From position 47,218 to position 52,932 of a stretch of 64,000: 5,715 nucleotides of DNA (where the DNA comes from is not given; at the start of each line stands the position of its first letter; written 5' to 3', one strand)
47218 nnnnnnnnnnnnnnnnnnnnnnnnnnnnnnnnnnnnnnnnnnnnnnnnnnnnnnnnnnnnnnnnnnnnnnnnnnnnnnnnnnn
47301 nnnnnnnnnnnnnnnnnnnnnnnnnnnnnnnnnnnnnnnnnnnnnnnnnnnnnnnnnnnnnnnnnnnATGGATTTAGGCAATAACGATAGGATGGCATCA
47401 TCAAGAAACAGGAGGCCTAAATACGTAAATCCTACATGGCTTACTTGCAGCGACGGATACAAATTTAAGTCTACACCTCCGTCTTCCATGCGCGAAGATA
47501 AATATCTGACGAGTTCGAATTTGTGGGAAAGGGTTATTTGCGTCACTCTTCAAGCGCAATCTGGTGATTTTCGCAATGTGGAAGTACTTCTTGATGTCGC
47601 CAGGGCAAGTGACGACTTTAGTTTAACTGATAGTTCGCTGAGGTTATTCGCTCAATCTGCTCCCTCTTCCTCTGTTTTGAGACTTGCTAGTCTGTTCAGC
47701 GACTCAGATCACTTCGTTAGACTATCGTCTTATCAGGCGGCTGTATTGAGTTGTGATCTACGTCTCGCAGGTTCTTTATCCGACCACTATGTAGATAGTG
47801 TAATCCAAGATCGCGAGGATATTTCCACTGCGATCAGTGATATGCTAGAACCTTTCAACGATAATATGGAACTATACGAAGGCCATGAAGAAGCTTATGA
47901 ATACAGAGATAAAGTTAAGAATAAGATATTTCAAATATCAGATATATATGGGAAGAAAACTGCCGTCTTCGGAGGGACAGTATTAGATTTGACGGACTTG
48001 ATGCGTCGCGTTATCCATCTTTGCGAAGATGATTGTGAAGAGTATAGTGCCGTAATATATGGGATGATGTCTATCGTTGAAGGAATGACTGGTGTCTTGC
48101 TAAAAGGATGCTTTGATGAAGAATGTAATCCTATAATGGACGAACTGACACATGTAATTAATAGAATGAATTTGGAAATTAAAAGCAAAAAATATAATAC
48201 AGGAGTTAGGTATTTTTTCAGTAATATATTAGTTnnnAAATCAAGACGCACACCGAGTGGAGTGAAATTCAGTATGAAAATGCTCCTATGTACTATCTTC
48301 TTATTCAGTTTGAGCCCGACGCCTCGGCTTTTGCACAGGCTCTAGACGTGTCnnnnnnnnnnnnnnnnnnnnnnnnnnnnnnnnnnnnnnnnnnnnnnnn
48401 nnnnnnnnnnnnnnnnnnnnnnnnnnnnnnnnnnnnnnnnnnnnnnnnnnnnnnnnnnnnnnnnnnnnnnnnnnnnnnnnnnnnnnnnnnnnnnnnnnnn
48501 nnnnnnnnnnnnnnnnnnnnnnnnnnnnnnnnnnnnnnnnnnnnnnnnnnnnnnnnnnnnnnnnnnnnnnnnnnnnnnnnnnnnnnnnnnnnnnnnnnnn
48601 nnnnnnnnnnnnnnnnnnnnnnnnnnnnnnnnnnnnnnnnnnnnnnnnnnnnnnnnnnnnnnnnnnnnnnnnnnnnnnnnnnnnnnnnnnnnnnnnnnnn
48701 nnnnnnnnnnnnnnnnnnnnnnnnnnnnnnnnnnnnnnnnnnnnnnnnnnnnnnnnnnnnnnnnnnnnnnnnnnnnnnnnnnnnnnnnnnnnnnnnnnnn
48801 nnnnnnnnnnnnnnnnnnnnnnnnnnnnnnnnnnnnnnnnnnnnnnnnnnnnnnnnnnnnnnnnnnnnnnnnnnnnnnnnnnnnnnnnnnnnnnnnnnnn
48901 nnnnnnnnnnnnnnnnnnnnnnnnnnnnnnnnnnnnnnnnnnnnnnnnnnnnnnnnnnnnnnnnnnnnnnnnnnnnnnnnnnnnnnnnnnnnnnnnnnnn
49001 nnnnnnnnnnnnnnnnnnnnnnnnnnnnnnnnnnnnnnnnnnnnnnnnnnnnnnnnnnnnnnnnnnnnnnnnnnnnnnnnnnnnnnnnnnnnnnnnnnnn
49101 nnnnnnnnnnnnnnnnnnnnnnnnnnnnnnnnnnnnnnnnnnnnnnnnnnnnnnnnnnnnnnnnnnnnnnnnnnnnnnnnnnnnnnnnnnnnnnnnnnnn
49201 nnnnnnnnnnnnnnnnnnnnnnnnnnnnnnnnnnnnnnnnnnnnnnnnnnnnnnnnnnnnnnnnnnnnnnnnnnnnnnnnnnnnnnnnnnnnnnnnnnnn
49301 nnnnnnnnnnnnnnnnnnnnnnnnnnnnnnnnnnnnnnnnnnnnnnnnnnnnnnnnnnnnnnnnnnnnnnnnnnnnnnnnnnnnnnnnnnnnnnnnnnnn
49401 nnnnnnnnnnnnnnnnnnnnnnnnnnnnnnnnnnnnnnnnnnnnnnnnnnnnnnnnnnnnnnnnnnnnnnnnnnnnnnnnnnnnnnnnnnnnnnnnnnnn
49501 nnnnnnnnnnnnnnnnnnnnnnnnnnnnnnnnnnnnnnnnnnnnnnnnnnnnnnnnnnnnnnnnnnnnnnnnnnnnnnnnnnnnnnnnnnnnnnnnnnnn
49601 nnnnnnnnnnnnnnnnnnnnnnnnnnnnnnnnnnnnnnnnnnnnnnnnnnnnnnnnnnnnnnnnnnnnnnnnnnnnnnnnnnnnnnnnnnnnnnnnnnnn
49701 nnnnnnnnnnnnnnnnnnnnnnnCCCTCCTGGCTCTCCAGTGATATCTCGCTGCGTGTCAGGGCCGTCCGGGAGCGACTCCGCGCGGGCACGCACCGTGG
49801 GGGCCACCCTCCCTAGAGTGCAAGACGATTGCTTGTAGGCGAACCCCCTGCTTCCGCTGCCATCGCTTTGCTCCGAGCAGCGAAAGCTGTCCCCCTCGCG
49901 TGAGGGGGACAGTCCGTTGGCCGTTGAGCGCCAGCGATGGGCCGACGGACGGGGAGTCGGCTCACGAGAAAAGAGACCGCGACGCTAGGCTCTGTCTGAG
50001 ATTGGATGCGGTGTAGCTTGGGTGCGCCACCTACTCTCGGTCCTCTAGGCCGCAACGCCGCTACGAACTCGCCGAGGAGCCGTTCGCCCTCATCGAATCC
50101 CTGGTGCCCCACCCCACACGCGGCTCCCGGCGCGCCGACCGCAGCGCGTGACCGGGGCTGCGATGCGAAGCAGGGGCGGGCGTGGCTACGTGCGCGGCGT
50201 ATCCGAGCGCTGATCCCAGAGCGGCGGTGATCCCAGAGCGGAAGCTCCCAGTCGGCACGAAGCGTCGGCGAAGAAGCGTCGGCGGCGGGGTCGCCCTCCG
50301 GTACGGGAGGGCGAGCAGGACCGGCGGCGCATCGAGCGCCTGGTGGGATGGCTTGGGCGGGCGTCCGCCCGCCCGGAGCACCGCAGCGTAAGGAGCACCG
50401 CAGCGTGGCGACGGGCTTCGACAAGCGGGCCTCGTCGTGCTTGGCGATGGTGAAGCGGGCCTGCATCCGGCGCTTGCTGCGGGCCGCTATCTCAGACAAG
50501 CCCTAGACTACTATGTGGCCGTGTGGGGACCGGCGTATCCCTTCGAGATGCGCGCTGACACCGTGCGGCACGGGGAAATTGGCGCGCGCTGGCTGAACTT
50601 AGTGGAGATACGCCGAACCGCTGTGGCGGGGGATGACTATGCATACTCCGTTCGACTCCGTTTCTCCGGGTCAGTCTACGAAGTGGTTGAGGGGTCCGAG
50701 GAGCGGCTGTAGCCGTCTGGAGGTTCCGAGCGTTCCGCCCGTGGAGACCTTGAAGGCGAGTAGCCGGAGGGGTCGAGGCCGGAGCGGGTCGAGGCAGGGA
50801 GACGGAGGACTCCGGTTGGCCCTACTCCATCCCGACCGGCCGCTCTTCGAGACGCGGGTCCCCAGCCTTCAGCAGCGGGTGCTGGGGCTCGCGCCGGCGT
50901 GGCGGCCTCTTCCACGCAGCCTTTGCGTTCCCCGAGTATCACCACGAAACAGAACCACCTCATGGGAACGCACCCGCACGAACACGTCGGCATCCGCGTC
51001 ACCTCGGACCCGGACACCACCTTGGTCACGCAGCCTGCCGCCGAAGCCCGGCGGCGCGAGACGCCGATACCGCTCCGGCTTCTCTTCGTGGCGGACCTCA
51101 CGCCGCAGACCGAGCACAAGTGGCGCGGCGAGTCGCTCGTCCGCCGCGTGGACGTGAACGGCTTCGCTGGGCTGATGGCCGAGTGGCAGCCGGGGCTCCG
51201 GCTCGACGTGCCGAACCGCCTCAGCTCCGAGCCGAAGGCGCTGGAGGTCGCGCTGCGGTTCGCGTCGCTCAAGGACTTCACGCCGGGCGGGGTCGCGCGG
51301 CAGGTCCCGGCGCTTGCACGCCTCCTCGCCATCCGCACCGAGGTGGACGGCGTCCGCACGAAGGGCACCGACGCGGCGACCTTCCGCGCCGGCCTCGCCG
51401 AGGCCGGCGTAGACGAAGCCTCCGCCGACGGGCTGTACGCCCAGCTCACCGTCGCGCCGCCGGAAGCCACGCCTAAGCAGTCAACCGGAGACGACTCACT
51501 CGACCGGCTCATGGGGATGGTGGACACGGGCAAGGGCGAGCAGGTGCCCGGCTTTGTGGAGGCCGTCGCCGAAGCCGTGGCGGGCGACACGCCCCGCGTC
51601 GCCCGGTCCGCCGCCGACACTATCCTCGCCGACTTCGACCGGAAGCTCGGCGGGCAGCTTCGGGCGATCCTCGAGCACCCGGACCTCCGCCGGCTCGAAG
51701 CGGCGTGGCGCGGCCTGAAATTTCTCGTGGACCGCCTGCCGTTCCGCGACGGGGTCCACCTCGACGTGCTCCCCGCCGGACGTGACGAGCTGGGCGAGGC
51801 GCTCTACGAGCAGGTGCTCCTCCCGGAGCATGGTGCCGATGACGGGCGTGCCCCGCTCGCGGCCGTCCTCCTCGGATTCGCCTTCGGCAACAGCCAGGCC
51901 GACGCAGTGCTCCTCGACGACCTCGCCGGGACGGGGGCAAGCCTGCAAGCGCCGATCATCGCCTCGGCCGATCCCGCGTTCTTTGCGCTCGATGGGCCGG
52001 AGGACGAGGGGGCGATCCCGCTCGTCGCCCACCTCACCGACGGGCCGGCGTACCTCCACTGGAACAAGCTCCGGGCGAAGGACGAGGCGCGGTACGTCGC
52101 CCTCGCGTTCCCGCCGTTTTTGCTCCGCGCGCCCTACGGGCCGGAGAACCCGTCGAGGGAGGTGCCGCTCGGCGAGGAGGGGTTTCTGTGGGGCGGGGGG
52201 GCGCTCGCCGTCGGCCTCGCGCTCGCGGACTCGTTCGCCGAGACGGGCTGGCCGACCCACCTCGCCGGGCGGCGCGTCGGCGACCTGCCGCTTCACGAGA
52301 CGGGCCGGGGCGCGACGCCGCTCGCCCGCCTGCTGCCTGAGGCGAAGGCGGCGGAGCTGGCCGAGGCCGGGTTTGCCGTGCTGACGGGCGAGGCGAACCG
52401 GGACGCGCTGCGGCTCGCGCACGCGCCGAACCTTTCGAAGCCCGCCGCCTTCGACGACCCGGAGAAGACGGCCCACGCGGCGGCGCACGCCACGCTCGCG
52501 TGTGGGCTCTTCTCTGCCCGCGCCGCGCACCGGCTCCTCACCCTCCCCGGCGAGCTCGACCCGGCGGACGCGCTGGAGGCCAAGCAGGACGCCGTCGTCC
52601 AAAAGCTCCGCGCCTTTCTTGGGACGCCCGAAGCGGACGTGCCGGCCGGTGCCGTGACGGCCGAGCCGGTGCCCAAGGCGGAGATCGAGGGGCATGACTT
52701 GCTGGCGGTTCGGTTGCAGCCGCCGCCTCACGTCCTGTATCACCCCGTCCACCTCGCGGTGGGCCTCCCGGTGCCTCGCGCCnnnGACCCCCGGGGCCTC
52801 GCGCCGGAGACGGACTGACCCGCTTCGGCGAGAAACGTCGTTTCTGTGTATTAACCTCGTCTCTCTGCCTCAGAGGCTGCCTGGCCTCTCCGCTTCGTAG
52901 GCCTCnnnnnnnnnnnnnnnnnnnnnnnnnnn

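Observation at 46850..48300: Low-GC toxin-domain plus immunity island grafted in frame onto a PAAR-like carrier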

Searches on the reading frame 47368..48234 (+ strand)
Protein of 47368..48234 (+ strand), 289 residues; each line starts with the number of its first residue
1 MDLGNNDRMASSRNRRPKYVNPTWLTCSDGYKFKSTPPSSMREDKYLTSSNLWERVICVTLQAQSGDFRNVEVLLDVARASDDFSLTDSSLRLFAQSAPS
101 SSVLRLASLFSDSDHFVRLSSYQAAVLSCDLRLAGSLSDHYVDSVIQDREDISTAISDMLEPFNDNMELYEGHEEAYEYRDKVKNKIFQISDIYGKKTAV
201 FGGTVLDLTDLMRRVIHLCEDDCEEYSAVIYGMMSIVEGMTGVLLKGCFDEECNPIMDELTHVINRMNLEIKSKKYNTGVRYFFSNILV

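Call 3: search_protein_families(library=pfam, max_evalue=0.1, proteins=[window:47368-48234:+])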
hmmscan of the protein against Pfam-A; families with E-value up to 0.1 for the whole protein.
window:47368-48234:+ (289 aa): 1 family
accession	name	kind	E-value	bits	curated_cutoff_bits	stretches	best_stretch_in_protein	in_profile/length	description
PF12205.13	GIT1_C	-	0.063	14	25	0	224-275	28-79/110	G protein-coupled receptor kinase-interacting protein 1 C term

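Call 5: search_protein_families(library=pfam, max_evalue=10, proteins=[window:47368-48234:+])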
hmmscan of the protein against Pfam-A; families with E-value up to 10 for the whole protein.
window:47368-48234:+ (289 aa): 2 families
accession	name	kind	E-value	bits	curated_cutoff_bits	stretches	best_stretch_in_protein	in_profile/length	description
PF12205.13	GIT1_C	-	0.063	14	25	0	224-275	28-79/110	G protein-coupled receptor kinase-interacting protein 1 C term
PF23478.1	YKL104W-A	-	0.75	10.5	27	1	36-81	25-68/84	YKL104W-A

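Call 6: search_protein_families(library=ncbifam, max_evalue=1, proteins=[window:47368-48234:+])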
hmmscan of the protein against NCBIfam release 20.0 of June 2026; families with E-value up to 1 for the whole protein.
window:47368-48234:+ (289 aa): 0 families

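Call 9: find_homologous_proteins(query=window:47368-48234:+, max_evalue=0.01)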
Query window:47368-48234:+ (289 aa): 3 proteins with E <= 0.01 among 836 candidates.
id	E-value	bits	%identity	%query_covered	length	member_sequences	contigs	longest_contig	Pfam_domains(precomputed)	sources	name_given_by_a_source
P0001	4.3e-184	628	100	97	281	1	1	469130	-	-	-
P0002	2.0e-57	213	39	96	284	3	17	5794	-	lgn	-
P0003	1.3e-43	168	33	95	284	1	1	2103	-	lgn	-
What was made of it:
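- The window's own partner protein is recorded on a 469-kb contig (call 9).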

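Call 10: find_encoding_contigs(protein=P0002, flank=6000, max_places=8)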
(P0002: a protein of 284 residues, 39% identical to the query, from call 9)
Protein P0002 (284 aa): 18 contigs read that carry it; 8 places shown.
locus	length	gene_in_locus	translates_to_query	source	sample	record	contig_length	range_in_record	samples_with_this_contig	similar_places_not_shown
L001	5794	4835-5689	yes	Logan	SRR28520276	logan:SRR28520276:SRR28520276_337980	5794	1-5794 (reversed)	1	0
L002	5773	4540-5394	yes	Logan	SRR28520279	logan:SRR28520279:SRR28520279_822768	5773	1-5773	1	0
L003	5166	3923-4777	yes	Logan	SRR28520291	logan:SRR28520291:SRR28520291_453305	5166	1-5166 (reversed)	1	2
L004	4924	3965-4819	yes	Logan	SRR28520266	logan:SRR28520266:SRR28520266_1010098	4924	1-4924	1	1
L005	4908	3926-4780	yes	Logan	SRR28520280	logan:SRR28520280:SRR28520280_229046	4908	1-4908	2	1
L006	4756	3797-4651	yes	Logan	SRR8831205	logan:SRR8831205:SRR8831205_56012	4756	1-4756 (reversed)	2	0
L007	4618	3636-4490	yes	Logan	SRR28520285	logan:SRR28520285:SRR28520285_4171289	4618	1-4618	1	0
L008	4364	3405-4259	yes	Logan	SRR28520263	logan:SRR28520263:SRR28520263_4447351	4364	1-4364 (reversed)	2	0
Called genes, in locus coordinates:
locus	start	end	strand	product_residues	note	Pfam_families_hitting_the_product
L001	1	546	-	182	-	?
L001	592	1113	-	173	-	PF00583:Acetyltransf_1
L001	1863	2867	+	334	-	PF09937:DUF2169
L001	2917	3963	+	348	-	-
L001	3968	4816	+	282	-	PF13665:Tox-PAAR-like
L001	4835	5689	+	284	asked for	-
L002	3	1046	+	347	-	?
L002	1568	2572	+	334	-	PF09937:DUF2169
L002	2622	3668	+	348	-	-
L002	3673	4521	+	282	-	PF13665:Tox-PAAR-like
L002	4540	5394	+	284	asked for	-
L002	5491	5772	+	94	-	?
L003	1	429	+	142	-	?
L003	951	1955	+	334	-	PF09937:DUF2169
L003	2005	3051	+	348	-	-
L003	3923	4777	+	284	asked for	-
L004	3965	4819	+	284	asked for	-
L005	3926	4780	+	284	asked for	-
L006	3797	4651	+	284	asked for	-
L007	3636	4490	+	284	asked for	-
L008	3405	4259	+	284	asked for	-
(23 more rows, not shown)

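Call 11: find_encoding_contigs(protein=P0003, flank=6000, max_places=6)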
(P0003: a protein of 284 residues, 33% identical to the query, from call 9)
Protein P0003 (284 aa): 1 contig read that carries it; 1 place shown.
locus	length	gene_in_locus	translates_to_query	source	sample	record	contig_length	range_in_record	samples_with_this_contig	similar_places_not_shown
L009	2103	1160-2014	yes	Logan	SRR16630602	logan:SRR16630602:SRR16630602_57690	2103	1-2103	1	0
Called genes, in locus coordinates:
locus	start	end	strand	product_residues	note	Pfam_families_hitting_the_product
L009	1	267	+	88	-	?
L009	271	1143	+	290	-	PF13665:Tox-PAAR-like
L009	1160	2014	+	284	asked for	-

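Call 78: predict_structure(alignment_id=A8)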
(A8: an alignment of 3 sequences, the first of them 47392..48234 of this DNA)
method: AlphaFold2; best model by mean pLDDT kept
length: 281 residues; sequences in the alignment: 3
mean_pLDDT: 66.3   pTM: 0.65
mean pLDDT of the five models: 66.3, 62.2, 55.8, 55.5, 46.9
residues with pLDDT >= 90: 19; 70-90: 124; 50-70: 72; < 50: 66
segments of 3 or more residues with pLDDT < 50: 18-22, 154-160, 230-281
pLDDT, mean of each block of 10 residues (from residue 1): 73 57 63 89 90 73 89 86 76 79 87 79 81 83 77 51 65 83 67 58 61 56 53 42 35 47 36 27 26
secondary structure, 60 per line:
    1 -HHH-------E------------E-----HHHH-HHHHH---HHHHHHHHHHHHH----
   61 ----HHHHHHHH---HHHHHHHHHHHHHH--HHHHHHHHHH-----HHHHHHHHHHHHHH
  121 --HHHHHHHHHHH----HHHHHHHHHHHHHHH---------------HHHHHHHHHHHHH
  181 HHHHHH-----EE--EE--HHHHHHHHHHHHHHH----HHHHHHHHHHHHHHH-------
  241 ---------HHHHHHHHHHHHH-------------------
elements in order: H31-34 H36-40 H44-56 H65-72 H76-89 H92-101 H107-120 H123-133 H138-152 H168-186 H200-214 H219-233 H250-262
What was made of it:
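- The partner's model is only moderately confident (pLDDT 66, call 78).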

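Call 82: fold_search(model_id=the predicted structure, library=pdb)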
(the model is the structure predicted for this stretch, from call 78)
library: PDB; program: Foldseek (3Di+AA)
matches with E <= 10: 637; with E <= 0.001: 0
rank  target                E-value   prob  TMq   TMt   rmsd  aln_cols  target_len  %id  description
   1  7q1e_C                8.1e-03  1.00  0.34  0.55   5.8       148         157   18  CPAP:TUBULIN:IIH5 ALPHAREP COMPLEX (released 2022-04-13)
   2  5dcq_C                1.2e-02  1.00  0.36  0.56   5.8       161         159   20  Crystal structure of bacterial adhesin, FNE from Streptococcus equi spp. equi. (released 2016-06-29)
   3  6gx7_E                2.0e-02  1.00  0.35  0.49   8.0       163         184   20  Tubulin-CopN-alphaRep complex (released 2019-04-24)
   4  7p0h_A                2.5e-02  1.00  0.34  0.24  13.4       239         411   16  Crystal structure of Helicobacter pylori ComF fused to an artificial alphaREP crystallization helper(named B2) (released 2022-04-06)
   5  7z0g_T                3.4e-02  1.00  0.36  0.44  12.1       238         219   16  CPAP:TUBULIN:IE5 ALPHAREP COMPLEX P1 SPACE GROUP (released 2022-04-13)
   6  5dcq_A                3.7e-02  1.00  0.35  0.56   6.5       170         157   19  Crystal structure of bacterial adhesin, FNE from Streptococcus equi spp. equi. (released 2016-06-29)
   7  7q1f_T                3.7e-02  1.00  0.34  0.42  14.6       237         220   16  CPAP:TUBULIN:IE5 ALPHAREP COMPLEX (released 2022-04-20)
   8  5dcq_B                3.9e-02  1.00  0.35  0.57   5.8       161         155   20  Crystal structure of bacterial adhesin, FNE from Streptococcus equi spp. equi. (released 2016-06-29)
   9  9t1m_E                4.0e-02  1.00  0.37  0.62   6.0       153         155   18  Nuclear export protein/Non-structural protein 2 (NEP/NS2) in complex with artificial alpha Rep protein (released 2025-11-12)
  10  7z0g_C                4.0e-02  1.00  0.35  0.43  12.3       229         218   15  CPAP:TUBULIN:IE5 ALPHAREP COMPLEX P1 SPACE GROUP (released 2022-04-13)
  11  9t1m_A                4.2e-02  1.00  0.36  0.59   6.2       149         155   18  Nuclear export protein/Non-structural protein 2 (NEP/NS2) in complex with artificial alpha Rep protein (released 2025-11-12)
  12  4xl5_C                5.1e-02  0.99  0.35  0.39  14.4       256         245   14  X-ray structure of bGFP-A / EGFP complex (released 2015-08-19)
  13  6fsq                  5.1e-02  0.99  0.36  0.29  10.7       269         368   16  Structure of A3_bGFPD, an artificial bi-domain protein based on two different alphaRep domains : A3 and a GFP binding do (released 2018-08-08)
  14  3ltj                  5.5e-02  1.00  0.36  0.50   7.3       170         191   18  Structure of a new family of artificial alpha helicoidal repeat proteins (alpha-Rep) based on thermostable HEAT-like rep (released 2010-10-13)
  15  7q1f_C                5.5e-02  0.99  0.34  0.42  14.0       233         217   14  CPAP:TUBULIN:IE5 ALPHAREP COMPLEX (released 2022-04-20)
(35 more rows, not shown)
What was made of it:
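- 47392..48237 (+): Putative cognate immunity gene: 281 aa, acidic, no signal peptide or TM segment, HEAT-like N-terminal half. An alternative ATG lies at 47368. HEAT-like fold matches (call 82).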

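Call 89: search_dna_similar(query=window:47392-48234:+, collection=plasmids, mode=protein, max_evalue=0.001, max_rows=10)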
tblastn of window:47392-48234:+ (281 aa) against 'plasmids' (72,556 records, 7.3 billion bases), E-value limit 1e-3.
No match.

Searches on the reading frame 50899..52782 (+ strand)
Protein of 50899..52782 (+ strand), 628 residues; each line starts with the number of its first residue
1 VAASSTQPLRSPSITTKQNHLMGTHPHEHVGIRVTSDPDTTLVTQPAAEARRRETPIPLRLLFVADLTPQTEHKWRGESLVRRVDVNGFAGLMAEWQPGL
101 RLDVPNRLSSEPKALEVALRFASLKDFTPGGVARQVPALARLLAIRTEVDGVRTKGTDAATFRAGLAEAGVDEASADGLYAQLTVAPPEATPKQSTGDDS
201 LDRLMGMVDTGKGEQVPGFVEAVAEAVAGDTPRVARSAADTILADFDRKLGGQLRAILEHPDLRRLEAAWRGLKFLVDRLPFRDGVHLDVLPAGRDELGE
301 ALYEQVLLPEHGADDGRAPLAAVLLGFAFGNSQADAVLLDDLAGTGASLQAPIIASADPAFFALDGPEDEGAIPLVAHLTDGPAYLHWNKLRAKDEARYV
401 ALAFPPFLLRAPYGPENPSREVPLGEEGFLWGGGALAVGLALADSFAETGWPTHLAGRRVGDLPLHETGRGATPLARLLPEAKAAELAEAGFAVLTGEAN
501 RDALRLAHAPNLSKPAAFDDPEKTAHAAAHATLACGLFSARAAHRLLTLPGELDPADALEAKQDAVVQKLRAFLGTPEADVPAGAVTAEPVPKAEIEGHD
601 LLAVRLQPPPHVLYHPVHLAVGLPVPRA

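Call 3: search_protein_families(library=pfam, max_evalue=0.1, proteins=[window:50899-52782:+])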
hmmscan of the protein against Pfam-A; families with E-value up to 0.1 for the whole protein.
window:50899-52782:+ (628 aa): 2 families
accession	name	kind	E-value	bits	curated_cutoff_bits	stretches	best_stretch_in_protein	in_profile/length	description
PF05943.17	VipB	-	2.8e-43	148.5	27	1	241-504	2-292/301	EvpB/VC_A0108, tail sheath N-terminal domain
PF05591.17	T6SS_VipA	-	6.3e-22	78.5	24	1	47-182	16-153/155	Type VI secretion system, VipA, VC_A0107 or Hcp2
